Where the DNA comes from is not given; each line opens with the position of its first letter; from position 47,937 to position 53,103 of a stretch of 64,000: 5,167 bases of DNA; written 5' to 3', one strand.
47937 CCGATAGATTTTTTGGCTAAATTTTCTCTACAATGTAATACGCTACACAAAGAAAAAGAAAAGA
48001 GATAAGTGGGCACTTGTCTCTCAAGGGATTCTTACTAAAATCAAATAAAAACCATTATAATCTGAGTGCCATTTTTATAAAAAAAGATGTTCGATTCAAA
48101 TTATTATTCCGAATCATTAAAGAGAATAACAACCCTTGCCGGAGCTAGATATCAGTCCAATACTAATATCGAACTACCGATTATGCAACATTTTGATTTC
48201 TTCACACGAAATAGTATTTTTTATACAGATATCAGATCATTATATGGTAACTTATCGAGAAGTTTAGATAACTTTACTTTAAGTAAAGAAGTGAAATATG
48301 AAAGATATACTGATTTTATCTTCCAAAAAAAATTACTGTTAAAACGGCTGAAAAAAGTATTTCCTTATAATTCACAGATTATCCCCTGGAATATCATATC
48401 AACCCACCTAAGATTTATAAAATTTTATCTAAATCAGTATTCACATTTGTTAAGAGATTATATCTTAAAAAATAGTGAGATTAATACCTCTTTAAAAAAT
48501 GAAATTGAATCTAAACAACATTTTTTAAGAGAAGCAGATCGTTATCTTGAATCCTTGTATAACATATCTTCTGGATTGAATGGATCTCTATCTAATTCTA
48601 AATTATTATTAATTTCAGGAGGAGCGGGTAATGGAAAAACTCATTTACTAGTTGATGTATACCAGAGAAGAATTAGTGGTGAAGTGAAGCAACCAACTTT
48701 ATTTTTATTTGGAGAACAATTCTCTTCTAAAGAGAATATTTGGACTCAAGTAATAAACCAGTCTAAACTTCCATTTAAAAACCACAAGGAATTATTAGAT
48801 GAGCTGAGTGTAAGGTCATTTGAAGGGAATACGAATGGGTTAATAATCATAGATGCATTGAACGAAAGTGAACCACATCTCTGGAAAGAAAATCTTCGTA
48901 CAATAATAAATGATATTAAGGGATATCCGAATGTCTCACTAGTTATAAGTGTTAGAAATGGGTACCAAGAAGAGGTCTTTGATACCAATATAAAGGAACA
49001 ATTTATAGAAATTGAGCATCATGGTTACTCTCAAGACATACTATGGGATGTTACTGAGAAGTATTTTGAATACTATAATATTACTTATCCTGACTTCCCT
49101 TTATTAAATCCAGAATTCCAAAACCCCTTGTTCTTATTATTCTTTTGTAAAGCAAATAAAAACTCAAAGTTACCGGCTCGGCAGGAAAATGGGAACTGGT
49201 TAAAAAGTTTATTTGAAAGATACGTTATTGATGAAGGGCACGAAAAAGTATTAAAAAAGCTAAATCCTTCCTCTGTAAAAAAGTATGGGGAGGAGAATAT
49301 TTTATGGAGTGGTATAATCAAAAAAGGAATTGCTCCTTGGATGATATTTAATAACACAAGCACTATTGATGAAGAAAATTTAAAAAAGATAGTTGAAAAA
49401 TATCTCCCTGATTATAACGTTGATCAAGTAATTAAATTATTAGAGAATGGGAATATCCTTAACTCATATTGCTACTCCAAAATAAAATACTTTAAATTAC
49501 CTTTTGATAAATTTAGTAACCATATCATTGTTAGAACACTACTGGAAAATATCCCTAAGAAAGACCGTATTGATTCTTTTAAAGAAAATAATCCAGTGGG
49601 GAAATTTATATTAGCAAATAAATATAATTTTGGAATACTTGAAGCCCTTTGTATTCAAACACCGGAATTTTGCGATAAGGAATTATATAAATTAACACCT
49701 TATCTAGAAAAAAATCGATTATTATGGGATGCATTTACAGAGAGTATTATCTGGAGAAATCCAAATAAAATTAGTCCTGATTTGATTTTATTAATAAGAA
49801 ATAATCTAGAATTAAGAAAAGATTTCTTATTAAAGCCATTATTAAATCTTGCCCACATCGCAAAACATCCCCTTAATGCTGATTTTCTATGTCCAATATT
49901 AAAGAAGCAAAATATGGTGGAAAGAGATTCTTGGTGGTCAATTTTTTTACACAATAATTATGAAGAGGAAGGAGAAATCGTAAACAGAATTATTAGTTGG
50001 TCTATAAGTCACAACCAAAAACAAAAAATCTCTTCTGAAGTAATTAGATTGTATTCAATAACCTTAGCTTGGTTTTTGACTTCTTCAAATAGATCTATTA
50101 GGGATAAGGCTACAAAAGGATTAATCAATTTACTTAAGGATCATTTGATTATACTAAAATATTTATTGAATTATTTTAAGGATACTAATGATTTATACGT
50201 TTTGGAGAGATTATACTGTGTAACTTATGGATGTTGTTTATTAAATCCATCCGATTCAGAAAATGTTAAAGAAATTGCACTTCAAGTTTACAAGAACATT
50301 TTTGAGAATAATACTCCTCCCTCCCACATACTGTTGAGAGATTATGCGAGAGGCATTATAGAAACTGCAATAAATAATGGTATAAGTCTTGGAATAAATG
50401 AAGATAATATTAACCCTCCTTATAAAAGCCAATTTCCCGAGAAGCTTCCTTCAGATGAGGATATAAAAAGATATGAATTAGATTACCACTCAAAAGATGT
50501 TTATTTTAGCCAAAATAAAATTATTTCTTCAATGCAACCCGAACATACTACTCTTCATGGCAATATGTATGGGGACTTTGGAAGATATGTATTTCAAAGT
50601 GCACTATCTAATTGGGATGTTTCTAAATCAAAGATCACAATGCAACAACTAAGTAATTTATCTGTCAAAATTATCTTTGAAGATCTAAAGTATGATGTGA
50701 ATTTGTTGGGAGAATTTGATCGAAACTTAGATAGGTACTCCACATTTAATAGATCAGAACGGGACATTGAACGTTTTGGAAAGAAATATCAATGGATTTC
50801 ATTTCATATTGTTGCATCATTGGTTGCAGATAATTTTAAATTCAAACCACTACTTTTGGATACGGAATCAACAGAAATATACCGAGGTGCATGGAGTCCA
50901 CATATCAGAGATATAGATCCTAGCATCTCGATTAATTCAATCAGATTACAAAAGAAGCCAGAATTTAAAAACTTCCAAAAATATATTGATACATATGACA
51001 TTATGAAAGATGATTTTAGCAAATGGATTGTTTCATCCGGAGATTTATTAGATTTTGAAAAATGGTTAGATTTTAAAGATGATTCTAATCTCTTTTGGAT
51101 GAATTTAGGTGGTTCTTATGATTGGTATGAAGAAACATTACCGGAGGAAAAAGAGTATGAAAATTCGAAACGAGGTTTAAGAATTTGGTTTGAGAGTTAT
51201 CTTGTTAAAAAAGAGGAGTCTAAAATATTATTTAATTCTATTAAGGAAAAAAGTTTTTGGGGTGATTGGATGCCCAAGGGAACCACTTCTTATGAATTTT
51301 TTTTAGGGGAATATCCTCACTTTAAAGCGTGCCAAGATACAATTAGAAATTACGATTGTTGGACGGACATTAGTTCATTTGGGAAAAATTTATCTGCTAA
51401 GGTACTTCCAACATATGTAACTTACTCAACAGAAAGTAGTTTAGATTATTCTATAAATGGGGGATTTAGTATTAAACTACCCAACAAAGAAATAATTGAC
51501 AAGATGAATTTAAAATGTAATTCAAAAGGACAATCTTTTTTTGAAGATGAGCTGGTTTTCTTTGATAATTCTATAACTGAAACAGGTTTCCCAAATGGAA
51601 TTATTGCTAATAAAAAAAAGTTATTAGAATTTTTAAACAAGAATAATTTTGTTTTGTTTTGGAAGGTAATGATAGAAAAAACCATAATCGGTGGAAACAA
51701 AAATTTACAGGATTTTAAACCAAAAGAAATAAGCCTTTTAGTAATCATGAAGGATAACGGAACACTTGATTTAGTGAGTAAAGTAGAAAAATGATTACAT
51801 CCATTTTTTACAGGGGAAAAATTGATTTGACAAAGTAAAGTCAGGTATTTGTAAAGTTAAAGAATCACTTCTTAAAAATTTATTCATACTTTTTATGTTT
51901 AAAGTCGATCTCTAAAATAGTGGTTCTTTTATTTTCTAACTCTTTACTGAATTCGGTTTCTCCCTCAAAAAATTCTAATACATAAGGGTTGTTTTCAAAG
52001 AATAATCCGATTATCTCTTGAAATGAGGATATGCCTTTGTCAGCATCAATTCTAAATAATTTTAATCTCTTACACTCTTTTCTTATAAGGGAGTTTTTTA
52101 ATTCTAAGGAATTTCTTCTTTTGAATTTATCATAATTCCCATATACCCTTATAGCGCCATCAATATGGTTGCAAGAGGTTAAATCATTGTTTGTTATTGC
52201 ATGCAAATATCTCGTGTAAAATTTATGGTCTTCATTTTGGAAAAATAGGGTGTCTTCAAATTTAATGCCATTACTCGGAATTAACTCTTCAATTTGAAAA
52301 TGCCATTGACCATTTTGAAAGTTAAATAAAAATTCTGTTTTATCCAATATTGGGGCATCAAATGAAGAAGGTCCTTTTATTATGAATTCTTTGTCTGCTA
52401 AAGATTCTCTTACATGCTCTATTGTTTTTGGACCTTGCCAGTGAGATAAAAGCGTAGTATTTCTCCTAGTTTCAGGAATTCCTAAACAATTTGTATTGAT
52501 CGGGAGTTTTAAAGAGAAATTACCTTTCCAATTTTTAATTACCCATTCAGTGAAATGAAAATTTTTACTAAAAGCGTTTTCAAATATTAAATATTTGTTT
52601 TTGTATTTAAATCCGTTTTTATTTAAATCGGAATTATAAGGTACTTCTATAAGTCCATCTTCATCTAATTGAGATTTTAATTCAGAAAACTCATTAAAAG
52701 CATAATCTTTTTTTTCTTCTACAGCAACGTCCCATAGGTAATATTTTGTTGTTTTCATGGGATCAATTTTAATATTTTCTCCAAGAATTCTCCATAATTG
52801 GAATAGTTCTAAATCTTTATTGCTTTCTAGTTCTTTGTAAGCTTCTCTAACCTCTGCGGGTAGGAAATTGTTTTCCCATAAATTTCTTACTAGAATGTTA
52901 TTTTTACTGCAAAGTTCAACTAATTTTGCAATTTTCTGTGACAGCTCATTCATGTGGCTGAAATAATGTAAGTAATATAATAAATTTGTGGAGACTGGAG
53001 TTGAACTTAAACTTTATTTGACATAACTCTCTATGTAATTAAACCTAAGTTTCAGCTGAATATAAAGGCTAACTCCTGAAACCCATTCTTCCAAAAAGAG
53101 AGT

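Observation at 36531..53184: Complete casposon with perfect 45-bp TIRs and a 14-bp TSD, inserted at the 3' end of tRNA-Gln(UUG)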

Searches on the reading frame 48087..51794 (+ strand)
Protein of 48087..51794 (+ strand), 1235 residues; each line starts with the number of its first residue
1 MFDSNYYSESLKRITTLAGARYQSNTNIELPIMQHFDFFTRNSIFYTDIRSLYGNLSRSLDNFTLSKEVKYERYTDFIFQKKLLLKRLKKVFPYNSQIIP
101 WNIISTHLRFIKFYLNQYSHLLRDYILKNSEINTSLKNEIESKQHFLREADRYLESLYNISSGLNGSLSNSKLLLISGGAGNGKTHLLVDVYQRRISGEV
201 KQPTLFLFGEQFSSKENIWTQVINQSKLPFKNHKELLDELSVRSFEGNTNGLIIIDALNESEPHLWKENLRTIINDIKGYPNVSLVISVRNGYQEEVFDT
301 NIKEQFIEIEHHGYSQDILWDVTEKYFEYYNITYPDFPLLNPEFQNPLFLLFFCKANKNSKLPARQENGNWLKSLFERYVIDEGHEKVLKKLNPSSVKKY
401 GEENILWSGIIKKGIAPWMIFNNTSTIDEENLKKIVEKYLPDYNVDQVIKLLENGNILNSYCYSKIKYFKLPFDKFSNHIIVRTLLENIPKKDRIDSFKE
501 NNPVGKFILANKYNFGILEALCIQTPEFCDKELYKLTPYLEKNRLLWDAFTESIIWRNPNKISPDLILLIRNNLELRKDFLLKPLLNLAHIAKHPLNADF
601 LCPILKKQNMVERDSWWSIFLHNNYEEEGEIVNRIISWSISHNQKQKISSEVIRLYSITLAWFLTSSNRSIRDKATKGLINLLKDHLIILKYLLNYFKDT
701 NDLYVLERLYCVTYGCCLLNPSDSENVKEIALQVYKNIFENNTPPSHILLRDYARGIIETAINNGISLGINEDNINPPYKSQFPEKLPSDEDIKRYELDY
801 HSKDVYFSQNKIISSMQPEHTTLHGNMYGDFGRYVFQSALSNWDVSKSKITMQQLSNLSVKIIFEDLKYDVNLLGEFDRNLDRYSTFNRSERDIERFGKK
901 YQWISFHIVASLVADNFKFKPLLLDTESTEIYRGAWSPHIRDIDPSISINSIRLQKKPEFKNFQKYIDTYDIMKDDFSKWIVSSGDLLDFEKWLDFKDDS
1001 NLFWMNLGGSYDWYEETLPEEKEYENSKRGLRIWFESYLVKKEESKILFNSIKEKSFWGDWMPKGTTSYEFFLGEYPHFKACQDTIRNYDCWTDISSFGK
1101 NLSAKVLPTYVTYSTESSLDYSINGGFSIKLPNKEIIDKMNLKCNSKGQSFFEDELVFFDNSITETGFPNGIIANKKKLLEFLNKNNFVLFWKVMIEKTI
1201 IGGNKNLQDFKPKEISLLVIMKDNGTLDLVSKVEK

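Call 11: search_protein_families(library=pfam, proteins=[window:48087-51794:+], max_evalue=0.01)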
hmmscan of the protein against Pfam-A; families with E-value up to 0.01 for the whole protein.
window:48087-51794:+ (1235 aa): 2 families
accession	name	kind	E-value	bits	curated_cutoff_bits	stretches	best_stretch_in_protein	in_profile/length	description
PF05729.18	NACHT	-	8.9e-05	22.8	26.7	1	173-299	2-138/167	NACHT domain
PF24883.2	NPHP3_N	-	0.00058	20.5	24.8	0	169-209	20-59/164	Nephrocystin 3, N-terminal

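Call 12: search_protein_families(library=ncbifam, proteins=[window:48087-51794:+], max_evalue=0.01)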
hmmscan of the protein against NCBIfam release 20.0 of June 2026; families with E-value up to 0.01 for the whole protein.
window:48087-51794:+ (1235 aa): 1 family
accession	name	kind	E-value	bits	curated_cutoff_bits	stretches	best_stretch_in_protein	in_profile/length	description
NF041813.1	Avs2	equivalog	1.8e-264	880.9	1000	2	18-851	4-840/1317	AVAST type 2 anti-phage system protein Avs2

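Call 14: search_protein_families(library=padloc, proteins=[window:48087-51794:+], max_evalue=0.01)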
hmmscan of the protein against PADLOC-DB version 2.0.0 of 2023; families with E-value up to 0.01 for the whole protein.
window:48087-51794:+ (1235 aa): 6 families
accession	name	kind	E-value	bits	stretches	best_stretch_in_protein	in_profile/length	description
PDLC02164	Avs2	-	5.5e-273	907.3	2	2-849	171-1009/1504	-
PDLC02162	Avs2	-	7e-225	747.9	1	12-1209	179-1352/1379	-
PDLC02165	Avs2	-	2.7e-191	636.4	2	4-851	40-899/1375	-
PDLC02163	Avs2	-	4.8e-181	602.5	2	5-847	238-1094/1576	-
PDLC02161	Avs2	-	1.9e-117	391.7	2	4-797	171-974/1499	-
PDLC02166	Avs2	-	2e-75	252.2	1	2-799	174-958/1498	-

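Call 59: find_homologous_proteins(query=window:48087-51794:+, max_evalue=1e-20)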
Query window:48087-51794:+ (1235 aa): 1267 proteins with E <= 1e-20 among 8000 candidates; the best 120 are listed.
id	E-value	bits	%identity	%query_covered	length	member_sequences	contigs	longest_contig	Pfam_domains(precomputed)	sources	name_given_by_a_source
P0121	0.0e+0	2825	100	100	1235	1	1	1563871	-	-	-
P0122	0.0e+0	1519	55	100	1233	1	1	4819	-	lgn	-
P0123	0.0e+0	1471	55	100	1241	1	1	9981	-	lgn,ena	-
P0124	0.0e+0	1427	54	100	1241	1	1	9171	-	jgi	jgi:hypothetical protein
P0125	4.5e-253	861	42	68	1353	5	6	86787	-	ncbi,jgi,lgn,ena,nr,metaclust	ncbi:MAG: hypothetical protein US63_C0003G0010 [Candidatus Moranbacteria bacterium GW2011_GWC2_37_8]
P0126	4.1e-239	815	39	100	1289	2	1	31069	PF13401.13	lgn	-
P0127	2.1e-238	813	39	97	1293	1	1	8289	PF13401.13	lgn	-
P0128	5.5e-236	805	38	97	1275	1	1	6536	PF05729.19,PF13401.13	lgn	-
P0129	1.2e-233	797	41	68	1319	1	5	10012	-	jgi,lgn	jgi:hypothetical protein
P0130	7.1e-233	794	39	98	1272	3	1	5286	PF13401.13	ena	-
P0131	5.1e-232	791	38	68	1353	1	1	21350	-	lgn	-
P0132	1.1e-229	784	39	67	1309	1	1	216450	-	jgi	jgi:hypothetical protein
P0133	2.6e-229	783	38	97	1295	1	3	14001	PF13401.13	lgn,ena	-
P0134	1.4e-225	770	38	97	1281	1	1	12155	PF25201.1,PF24883.3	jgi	-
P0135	1.7e-225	770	38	97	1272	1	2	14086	PF13401.13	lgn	-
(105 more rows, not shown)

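Call 60: find_encoding_contigs(protein=P0123, flank=10000, max_places=2)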
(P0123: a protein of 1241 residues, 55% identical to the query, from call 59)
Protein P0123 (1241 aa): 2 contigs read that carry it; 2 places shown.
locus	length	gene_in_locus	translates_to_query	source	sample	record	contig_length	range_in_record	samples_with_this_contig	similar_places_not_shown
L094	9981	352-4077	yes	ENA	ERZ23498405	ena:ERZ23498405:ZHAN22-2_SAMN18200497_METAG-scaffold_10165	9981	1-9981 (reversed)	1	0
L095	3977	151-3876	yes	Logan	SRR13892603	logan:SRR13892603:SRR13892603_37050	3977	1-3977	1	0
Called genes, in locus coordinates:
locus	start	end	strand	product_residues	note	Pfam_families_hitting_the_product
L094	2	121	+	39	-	?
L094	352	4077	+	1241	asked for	-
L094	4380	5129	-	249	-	-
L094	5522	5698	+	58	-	-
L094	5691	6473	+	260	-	-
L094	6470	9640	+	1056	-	PF04851:ResIII, PF00270:DEAD, PF00271:Helicase_C (faint)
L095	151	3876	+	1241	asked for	-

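Call 61: find_encoding_contigs(protein=P0124, flank=10000, max_places=2)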
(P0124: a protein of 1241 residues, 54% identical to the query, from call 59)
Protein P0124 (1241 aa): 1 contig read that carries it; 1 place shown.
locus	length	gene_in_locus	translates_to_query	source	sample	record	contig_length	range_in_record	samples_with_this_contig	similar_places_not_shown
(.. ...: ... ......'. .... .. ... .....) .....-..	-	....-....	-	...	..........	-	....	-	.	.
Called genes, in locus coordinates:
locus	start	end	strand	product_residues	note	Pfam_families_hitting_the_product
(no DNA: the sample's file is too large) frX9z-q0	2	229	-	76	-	?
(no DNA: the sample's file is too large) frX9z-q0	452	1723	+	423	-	PF00589:Phage_integrase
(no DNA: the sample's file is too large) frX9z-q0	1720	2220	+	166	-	PF00239:Resolvase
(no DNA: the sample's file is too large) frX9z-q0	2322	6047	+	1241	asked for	-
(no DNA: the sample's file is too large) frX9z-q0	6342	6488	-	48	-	-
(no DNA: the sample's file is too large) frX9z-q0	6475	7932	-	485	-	PF13473:Cupredoxin_1 (faint), PF14321:DUF4382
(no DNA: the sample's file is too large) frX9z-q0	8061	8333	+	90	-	PF01638:HxlR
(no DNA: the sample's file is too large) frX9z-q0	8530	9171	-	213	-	?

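Call 93: search_solved_structures(query=window:48087-51794:+, max_evalue=0.001)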
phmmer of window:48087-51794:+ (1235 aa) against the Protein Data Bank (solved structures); distinct sequences matched with E-value up to 0.001: 1.
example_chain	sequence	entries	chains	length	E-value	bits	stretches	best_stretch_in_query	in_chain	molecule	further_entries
9o4e_A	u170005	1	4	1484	1.8e-113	383.8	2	16-795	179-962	AVAST type 2 anti-phage system protein Avs2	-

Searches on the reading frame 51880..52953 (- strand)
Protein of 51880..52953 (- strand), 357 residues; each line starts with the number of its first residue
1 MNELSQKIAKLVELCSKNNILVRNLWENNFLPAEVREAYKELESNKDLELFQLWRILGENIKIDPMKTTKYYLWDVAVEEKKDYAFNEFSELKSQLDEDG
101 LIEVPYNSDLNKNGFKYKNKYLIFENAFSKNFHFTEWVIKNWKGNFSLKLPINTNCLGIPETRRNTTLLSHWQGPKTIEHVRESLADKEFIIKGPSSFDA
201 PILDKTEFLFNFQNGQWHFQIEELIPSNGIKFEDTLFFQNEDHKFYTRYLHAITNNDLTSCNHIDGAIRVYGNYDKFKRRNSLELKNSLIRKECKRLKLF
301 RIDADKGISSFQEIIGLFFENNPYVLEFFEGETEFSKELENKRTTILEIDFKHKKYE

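Call 11: search_protein_families(library=pfam, proteins=[window:51880-52953:-], max_evalue=0.01)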
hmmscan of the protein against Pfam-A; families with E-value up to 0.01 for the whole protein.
window:51880-52953:- (357 aa): 0 families

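Call 12: search_protein_families(library=ncbifam, proteins=[window:51880-52953:-], max_evalue=0.01)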
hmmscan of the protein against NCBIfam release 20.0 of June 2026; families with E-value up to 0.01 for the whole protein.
window:51880-52953:- (357 aa): 0 families

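Call 14: search_protein_families(library=padloc, proteins=[window:51880-52953:-], max_evalue=0.01)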
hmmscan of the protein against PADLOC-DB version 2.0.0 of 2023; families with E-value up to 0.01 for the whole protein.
window:51880-52953:- (357 aa): 0 families

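Call 52: search_protein_families(library=pfam, proteins=[window:51880-52953:-], max_evalue=1)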
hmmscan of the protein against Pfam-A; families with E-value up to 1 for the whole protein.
window:51880-52953:- (357 aa): 0 families

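Call 107: search_protein_families(library=phrogs, proteins=[window:51880-52953:-], max_evalue=0.01)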
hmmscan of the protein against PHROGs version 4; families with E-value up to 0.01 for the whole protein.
window:51880-52953:- (357 aa): 0 families

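Call 110: predict_structure(protein=window:51880-52953:-)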
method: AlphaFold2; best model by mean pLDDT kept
length: 357 residues; sequences in the alignment: 1
mean_pLDDT: 38.5   pTM: 0.26
mean pLDDT of the five models: 38.5, 32.0, 30.1, 28.4, 25.6
residues with pLDDT >= 90: 0; 70-90: 33; 50-70: 28; < 50: 296
segments of 3 or more residues with pLDDT < 50: 63-357
pLDDT, mean of each block of 10 residues (from residue 1): 80 78 60 85 72 57 40 23 30 31 32 33 31 34 35 27 24 31 32 29 35 37 29 28 25 25 30 34 34 31 37 46 35 33 31 31
secondary structure, 60 per line:
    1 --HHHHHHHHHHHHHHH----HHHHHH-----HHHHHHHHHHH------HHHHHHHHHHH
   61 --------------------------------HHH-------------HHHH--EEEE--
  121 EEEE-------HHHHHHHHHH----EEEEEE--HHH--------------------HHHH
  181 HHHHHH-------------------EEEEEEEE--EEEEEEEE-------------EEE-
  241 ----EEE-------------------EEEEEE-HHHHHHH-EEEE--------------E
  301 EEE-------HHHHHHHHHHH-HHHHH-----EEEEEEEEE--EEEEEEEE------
elements in order: H3-17 H22-27 H33-43 H50-60 H109-112 E115-118 E121-124 H132-141 E146-151 H177-186 E206-213 E216-223 E237-239 E245-247 E267-272 H274-280 E282-285 E300-303 H311-321 H323-327 E333-341 E344-351
